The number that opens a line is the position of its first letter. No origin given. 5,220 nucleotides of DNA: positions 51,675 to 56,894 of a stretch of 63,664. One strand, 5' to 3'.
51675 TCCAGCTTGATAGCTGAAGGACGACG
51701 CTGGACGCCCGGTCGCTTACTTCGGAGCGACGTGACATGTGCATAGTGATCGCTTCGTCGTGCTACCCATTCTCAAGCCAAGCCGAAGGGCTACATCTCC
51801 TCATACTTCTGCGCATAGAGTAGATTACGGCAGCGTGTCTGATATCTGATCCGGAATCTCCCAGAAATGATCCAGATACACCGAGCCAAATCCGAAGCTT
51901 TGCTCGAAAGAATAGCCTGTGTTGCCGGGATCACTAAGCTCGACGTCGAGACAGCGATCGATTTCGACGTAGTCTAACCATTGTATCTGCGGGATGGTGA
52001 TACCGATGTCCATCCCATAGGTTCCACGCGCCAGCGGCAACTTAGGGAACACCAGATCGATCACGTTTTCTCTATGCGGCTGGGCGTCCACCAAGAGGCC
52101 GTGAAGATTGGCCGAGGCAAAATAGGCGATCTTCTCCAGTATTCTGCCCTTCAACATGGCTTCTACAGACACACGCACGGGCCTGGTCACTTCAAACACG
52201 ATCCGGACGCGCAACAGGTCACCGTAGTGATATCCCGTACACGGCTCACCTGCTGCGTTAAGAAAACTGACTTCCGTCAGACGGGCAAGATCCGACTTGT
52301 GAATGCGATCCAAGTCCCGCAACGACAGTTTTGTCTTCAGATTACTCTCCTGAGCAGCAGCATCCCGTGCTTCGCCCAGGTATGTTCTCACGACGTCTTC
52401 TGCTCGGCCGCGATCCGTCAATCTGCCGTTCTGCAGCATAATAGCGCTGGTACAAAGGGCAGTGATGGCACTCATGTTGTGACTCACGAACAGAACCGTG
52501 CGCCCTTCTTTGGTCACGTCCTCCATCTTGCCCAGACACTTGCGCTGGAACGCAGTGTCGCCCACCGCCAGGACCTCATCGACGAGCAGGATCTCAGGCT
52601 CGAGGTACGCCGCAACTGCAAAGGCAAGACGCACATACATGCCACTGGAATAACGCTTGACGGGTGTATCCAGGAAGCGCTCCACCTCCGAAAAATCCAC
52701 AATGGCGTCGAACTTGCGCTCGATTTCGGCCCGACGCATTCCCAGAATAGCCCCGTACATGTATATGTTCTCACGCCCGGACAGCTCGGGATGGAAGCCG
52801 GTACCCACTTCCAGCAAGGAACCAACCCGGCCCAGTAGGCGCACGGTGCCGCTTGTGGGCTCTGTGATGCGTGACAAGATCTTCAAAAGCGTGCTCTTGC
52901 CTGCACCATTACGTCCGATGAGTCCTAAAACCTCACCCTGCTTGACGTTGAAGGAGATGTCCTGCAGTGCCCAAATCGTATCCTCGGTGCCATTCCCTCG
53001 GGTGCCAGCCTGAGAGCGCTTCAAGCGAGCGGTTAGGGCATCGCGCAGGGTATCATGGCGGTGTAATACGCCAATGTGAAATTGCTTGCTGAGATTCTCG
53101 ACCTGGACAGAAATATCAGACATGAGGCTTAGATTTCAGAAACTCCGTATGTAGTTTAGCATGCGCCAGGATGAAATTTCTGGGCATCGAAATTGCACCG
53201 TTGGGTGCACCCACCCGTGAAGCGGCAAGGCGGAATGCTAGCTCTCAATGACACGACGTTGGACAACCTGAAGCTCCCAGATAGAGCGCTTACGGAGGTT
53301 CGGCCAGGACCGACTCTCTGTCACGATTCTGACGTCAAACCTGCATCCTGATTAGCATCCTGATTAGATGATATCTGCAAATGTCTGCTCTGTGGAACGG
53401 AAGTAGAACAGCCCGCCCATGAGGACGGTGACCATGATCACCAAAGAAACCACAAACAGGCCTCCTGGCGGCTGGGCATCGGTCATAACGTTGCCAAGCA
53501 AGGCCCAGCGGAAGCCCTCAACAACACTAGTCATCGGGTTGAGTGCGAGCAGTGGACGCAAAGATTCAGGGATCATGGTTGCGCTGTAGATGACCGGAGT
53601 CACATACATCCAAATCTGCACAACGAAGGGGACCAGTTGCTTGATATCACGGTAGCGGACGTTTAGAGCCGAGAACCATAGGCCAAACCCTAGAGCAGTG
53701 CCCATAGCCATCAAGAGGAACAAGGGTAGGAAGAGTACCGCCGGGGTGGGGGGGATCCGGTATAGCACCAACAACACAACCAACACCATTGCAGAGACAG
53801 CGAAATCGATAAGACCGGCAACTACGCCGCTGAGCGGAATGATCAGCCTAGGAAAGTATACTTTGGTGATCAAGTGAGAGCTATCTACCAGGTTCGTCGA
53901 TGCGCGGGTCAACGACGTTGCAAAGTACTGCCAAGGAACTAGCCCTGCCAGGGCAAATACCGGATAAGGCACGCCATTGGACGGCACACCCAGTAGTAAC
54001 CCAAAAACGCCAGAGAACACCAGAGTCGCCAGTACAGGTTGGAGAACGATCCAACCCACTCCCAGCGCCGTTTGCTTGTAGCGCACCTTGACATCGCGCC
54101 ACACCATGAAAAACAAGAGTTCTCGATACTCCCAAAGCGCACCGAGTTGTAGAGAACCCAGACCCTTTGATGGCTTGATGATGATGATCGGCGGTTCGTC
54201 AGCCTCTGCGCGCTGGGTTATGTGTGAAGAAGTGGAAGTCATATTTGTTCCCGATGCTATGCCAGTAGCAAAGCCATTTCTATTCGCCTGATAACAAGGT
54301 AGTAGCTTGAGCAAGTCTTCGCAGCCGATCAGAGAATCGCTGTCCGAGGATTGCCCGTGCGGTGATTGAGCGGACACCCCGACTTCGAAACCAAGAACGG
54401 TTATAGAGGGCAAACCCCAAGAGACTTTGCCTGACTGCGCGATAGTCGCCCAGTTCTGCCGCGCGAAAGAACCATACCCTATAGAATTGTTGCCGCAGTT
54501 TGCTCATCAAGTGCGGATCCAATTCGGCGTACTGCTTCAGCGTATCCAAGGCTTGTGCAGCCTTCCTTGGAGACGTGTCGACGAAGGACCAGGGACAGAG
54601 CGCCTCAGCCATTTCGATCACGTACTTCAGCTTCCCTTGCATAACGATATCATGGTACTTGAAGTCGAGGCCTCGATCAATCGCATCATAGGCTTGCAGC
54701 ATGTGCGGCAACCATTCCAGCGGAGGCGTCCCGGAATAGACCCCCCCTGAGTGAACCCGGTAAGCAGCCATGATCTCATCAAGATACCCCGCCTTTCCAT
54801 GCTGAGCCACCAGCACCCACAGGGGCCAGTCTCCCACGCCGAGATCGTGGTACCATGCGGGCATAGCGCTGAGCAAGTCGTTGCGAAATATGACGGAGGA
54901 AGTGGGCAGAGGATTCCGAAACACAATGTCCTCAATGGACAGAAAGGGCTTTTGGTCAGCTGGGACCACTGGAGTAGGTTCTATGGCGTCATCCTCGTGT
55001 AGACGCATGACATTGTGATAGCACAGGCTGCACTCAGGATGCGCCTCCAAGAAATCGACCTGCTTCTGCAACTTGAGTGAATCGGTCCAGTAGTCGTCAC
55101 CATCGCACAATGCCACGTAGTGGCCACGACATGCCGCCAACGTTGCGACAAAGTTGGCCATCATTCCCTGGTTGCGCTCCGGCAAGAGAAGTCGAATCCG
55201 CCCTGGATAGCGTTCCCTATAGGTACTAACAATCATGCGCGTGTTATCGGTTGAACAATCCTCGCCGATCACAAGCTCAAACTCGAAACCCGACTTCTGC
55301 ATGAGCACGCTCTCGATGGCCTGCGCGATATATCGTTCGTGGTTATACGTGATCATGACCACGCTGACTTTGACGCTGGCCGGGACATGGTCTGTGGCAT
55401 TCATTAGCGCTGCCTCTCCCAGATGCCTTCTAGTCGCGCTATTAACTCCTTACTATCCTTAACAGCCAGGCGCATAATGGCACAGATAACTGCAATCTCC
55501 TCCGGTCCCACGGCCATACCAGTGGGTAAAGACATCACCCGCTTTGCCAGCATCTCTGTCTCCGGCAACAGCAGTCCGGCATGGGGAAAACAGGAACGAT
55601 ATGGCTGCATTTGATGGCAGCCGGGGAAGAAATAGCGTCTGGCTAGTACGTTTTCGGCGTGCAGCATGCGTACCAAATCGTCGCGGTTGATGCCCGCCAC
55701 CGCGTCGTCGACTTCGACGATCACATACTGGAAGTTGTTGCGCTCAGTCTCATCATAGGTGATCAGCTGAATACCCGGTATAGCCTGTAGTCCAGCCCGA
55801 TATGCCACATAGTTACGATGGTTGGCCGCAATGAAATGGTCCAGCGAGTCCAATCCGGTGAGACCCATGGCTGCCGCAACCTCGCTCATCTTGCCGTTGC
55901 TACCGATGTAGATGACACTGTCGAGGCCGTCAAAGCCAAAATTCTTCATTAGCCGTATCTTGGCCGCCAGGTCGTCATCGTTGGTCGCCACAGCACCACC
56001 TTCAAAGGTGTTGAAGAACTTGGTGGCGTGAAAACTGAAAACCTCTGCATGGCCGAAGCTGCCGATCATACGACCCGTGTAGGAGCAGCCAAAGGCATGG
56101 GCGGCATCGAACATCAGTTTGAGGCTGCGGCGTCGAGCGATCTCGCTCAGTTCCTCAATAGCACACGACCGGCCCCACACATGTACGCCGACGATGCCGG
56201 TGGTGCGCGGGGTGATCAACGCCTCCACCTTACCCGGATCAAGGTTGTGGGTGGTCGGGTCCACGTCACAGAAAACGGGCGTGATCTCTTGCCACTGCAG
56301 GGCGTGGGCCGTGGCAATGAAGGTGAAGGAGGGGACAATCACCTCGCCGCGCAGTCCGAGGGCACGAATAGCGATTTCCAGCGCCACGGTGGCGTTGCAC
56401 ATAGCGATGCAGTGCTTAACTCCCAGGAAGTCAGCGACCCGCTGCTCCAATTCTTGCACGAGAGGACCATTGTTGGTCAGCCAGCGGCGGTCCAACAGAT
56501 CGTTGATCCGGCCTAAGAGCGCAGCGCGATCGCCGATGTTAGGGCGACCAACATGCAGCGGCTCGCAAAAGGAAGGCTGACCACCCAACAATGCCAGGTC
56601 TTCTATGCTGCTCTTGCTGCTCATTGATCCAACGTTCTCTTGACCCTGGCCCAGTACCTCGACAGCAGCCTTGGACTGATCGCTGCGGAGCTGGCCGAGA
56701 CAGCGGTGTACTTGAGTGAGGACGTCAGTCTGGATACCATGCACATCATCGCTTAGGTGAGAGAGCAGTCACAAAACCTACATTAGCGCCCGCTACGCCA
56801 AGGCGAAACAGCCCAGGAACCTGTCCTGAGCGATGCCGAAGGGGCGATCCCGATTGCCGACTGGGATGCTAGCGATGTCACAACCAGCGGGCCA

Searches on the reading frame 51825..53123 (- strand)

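Call 23: search_protein_families(library=pfam, proteins=[window:51825-53123:-], max_evalue=0.001)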
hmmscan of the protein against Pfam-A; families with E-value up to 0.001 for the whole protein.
window:51825-53123:- (432 aa): 3 families
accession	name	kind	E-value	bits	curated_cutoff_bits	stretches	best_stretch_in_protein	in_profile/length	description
PF00005.33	ABC_tran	-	4.8e-23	82.7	25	1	53-184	1-135/137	ABC transporter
PF13304.12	AAA_21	-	7.7e-07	29.9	27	1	66-158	2-81/304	AAA domain, putative AbiEii toxin, Type IV TA system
PF14524.12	Wzt_C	-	4.5e-06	27.1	30.4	1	277-395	7-130/143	Wzt C-terminal domain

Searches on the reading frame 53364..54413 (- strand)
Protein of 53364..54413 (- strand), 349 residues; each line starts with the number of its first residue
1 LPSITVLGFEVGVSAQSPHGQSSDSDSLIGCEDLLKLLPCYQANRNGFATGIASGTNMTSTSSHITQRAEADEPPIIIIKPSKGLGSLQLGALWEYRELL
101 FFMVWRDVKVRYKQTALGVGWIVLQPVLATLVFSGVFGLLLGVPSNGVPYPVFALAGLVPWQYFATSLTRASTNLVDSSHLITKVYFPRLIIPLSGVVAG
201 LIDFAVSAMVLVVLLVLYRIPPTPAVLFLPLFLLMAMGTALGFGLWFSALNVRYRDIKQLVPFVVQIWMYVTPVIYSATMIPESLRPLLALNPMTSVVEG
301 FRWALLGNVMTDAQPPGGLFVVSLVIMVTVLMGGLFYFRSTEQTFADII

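Call 23: search_protein_families(library=pfam, proteins=[window:53364-54413:-], max_evalue=0.001)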
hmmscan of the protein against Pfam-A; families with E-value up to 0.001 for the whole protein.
window:53364-54413:- (349 aa): 2 families
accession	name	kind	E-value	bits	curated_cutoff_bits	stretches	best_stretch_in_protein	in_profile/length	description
PF01061.29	ABC2_membrane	-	2.2e-18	67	26.9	1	99-305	2-210/211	ABC-2 type transporter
PF12698.13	ABC2_membrane_3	-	4.9e-05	23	31.6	1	202-333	213-338/347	ABC-2 family transporter protein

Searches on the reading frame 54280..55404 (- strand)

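Call 81: search_protein_families(library=pfam, proteins=[window:54280-55404:-], max_evalue=0.001)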
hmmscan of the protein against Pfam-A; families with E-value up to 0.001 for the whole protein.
window:54280-55404:- (374 aa): 3 families
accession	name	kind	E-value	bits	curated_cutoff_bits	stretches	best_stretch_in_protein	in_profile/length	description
PF00535.33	Glycos_transf_2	-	3.1e-26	92.7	23.3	1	14-132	1-116/168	Glycosyl transferase family 2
PF13641.12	Glyco_tranf_2_3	-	5.6e-08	33.5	27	1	13-119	3-111/230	Glycosyltransferase like family 2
PF10111.15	Glyco_tranf_2_2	-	0.00024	21.1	27.3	1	14-117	1-104/276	Glycosyltransferase like family 2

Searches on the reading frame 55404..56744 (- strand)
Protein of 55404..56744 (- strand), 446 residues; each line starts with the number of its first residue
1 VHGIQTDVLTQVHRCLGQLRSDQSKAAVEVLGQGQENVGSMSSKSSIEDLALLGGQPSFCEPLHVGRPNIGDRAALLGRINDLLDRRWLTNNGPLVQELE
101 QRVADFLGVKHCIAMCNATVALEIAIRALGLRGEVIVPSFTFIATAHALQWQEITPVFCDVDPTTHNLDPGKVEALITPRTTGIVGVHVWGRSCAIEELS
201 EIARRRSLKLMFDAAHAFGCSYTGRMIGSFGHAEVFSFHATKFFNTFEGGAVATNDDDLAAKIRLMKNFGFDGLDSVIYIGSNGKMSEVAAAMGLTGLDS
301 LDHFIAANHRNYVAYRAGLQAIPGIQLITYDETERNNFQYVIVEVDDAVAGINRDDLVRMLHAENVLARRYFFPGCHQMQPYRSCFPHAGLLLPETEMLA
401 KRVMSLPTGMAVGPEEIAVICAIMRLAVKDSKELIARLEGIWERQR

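Call 81: search_protein_families(library=pfam, proteins=[window:55404-56744:-], max_evalue=0.001)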
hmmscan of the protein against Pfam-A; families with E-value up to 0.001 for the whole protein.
window:55404-56744:- (446 aa): 3 families
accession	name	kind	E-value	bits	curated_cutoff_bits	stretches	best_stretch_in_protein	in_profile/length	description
PF01041.23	DegT_DnrJ_EryC1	-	7.2e-108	361.4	19.8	1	77-424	8-359/360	DegT/DnrJ/EryC1/StrS aminotransferase family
PF01212.27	Beta_elim_lyase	-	7.1e-07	29.3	27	1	94-325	32-271/288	Beta-eliminating lyase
PF00155.27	Aminotran_1_2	-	2.7e-05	24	19.7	1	95-221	43-193/361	Aminotransferase class I and II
